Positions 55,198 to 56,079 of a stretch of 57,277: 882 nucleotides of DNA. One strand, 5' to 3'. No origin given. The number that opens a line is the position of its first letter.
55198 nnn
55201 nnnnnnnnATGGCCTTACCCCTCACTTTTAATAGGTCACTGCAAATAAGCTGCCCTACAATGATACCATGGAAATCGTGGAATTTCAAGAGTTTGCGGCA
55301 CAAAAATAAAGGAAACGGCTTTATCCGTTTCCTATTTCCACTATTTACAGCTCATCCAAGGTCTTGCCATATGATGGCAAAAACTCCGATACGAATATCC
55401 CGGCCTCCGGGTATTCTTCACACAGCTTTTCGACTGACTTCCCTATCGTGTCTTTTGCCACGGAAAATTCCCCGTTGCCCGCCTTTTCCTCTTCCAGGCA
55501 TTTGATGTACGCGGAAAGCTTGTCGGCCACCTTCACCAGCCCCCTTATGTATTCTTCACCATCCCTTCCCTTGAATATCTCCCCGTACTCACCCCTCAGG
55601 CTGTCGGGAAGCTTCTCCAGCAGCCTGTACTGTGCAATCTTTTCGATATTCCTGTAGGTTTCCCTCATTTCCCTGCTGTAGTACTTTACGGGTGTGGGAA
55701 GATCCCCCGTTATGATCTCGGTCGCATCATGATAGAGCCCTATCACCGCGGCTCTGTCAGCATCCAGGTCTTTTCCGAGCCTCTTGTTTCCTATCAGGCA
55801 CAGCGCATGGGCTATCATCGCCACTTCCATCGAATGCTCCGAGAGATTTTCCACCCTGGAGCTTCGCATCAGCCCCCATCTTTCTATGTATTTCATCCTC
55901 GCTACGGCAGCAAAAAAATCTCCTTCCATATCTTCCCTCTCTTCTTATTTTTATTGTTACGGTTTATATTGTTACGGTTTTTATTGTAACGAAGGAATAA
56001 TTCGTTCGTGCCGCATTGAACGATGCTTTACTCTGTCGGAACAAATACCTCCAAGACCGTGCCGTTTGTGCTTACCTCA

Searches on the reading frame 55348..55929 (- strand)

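Call 65: search_protein_families(library=pfam, proteins=[window:55348-55929:-], max_evalue=0.001)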
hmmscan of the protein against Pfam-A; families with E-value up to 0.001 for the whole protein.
window:55348-55929:- (194 aa): 3 families
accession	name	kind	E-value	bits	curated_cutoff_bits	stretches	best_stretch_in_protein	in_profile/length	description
PF12917.13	YfbR-like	-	1.3e-70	237.2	25.9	1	5-187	2-182/182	5'-deoxynucleotidase YfbR-like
PF13023.12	HD_3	-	1.7e-13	51.3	22.5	1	10-172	2-160/165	HD domain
PF01966.28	HD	-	4.6e-07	30.6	22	1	30-89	2-63/116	HD domain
